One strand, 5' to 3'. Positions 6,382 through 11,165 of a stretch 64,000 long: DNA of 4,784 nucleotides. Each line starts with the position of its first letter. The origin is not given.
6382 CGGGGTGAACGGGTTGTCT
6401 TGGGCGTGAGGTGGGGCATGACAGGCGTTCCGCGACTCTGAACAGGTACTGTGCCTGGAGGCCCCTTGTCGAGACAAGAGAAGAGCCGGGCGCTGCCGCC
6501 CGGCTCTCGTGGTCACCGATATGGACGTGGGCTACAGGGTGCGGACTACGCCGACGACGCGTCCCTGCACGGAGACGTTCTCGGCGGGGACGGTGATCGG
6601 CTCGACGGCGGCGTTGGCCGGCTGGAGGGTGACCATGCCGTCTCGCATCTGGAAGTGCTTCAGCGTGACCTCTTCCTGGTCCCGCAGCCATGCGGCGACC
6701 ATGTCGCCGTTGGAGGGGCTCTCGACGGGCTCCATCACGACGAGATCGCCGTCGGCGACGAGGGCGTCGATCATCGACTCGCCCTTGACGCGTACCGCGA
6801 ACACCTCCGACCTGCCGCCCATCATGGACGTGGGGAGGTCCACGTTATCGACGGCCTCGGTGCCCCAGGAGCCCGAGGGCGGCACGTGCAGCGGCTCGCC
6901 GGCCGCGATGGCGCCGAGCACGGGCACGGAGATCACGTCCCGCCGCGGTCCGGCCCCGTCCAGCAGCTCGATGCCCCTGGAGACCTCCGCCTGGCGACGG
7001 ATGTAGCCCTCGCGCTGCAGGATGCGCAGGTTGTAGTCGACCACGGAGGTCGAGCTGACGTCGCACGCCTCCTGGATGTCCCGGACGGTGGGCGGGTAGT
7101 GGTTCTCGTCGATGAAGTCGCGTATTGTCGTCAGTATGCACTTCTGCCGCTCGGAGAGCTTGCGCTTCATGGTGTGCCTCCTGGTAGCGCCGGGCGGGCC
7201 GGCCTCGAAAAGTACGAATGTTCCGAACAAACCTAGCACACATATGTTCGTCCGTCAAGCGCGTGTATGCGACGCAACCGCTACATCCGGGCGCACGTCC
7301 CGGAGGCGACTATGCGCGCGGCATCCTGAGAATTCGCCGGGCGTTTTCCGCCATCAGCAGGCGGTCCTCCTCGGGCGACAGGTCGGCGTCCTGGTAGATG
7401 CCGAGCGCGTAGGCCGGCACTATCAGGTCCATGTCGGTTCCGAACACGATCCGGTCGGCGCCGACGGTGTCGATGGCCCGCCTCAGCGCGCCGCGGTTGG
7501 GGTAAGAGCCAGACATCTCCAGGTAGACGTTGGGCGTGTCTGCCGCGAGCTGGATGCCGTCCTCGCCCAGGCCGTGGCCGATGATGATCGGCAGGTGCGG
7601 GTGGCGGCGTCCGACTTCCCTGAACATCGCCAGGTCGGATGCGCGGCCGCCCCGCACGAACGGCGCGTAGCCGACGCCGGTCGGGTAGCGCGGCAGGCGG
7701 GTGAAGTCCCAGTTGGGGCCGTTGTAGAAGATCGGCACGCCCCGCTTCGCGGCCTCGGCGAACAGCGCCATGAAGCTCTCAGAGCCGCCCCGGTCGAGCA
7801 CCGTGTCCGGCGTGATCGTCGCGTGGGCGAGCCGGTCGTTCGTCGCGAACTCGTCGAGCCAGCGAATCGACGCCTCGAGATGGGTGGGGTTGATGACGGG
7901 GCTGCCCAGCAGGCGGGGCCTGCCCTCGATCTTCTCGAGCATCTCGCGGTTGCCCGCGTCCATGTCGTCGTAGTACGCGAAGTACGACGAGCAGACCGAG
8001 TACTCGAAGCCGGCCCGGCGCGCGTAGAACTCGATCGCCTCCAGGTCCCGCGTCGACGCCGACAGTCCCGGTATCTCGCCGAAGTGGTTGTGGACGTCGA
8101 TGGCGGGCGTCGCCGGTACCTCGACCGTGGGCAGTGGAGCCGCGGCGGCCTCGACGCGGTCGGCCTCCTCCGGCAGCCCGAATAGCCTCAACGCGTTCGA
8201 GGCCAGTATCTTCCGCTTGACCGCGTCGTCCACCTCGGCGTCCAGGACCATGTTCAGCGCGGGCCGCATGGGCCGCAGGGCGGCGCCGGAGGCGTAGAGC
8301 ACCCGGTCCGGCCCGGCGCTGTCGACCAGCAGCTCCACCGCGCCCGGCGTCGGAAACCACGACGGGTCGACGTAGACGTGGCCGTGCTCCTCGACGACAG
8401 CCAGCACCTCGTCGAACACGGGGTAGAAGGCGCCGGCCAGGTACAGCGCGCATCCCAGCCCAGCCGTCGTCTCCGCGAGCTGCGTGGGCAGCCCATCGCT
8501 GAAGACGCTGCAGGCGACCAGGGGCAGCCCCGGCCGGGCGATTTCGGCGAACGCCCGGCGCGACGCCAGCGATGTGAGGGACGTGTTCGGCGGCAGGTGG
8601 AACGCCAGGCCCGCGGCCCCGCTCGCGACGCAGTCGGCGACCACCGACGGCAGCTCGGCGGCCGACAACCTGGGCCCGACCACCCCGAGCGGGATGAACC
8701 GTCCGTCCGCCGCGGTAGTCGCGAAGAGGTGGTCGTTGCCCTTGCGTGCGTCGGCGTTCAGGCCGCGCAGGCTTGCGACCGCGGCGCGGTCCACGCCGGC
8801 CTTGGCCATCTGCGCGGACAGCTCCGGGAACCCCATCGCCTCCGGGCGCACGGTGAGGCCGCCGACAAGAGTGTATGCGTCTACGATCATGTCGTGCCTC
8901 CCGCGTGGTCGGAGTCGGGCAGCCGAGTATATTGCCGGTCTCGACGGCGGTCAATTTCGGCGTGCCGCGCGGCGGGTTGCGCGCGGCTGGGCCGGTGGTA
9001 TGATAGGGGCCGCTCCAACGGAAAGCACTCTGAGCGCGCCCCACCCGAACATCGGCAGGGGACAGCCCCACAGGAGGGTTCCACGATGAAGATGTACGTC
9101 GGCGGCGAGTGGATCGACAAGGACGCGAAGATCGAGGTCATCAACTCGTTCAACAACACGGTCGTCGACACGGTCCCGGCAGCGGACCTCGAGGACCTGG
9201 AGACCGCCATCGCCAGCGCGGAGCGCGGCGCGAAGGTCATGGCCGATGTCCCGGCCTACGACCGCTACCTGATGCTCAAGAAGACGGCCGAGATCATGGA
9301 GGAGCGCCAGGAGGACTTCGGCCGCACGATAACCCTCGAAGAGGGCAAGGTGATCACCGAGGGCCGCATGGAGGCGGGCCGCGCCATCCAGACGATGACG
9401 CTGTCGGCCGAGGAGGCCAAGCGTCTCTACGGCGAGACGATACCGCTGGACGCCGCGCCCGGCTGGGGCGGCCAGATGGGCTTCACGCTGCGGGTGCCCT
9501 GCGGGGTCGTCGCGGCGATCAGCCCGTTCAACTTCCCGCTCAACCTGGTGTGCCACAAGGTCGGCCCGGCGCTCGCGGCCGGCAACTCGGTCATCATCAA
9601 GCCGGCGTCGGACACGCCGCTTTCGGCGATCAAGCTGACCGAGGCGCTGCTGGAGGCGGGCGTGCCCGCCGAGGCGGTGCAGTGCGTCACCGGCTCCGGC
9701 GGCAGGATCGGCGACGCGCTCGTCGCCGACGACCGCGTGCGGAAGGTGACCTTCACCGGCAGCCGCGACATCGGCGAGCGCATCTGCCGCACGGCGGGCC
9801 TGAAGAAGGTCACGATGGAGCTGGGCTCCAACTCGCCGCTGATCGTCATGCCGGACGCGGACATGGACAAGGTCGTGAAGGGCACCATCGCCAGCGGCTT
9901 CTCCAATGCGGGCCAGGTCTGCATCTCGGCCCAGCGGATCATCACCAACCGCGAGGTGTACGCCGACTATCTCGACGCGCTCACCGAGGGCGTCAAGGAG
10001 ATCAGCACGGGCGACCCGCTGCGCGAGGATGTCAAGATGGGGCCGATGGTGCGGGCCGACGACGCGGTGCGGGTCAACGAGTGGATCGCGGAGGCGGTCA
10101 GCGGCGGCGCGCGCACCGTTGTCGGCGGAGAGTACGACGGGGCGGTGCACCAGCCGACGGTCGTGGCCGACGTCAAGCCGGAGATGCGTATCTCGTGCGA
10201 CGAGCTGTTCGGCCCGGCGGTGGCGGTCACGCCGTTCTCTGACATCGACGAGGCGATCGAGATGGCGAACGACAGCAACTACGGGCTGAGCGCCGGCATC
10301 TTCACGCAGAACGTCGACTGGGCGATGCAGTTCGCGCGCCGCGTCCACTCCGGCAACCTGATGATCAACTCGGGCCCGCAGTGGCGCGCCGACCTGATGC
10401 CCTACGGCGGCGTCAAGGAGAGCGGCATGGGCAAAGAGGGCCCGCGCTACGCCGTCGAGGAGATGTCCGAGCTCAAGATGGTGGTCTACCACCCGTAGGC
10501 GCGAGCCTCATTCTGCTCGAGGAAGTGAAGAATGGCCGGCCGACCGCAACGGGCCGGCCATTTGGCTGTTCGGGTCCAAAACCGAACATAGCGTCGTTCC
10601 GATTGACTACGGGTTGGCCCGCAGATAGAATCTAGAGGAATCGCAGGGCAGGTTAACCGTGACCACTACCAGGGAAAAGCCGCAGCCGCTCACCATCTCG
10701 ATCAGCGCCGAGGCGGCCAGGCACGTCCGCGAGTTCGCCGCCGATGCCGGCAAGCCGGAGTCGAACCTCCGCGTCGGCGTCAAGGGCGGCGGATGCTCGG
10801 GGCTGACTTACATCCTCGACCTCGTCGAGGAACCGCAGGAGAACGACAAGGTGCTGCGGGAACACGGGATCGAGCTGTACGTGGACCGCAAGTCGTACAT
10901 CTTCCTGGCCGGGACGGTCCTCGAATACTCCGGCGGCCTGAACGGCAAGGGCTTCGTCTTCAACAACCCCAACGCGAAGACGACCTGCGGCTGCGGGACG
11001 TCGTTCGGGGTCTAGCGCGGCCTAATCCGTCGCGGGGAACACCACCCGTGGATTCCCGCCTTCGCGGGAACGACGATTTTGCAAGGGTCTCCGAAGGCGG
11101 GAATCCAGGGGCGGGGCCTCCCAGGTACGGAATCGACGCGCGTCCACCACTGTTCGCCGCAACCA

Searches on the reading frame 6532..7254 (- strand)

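Call 38: search_protein_families(library=pfam, proteins=[window:6532-7254:-], max_evalue=0.0001)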
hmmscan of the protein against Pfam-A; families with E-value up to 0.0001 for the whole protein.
window:6532-7254:- (240 aa): 2 families
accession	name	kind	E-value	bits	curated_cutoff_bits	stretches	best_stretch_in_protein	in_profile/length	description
PF00717.28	Peptidase_S24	-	1.9e-24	86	23.3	1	111-234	1-116/116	Peptidase S24-like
PF01726.22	LexA_DNA_bind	-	2e-16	60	23.7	1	31-94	2-65/65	LexA DNA binding domain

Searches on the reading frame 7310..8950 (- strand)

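Call 38: search_protein_families(library=pfam, proteins=[window:7310-8950:-], max_evalue=0.0001)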
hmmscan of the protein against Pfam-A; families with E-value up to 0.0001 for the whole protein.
window:7310-8950:- (546 aa): 1 family
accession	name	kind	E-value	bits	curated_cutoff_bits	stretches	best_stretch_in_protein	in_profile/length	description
PF04909.20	Amidohydro_2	-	7.2e-32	111.7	26.4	2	334-542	67-288/289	Amidohydrolase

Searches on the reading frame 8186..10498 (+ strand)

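Call 38: search_protein_families(library=pfam, proteins=[window:8186-10498:+], max_evalue=0.0001)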
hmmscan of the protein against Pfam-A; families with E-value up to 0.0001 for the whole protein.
window:8186-10498:+ (770 aa): 1 family
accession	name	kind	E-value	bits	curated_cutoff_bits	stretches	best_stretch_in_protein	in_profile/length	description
PF00171.27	Aldedh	-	1.3e-156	522.2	23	1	309-766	1-461/461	Aldehyde dehydrogenase family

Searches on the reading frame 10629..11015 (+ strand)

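Call 38: search_protein_families(library=pfam, proteins=[window:10629-11015:+], max_evalue=0.0001)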
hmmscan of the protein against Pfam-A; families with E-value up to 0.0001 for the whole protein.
window:10629-11015:+ (128 aa): 1 family
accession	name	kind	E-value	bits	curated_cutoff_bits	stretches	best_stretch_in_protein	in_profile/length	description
PF01521.26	Fe-S_biosyn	-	1.1e-18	67.8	26.3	1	22-123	2-109/110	Iron-sulphur cluster biosynthesis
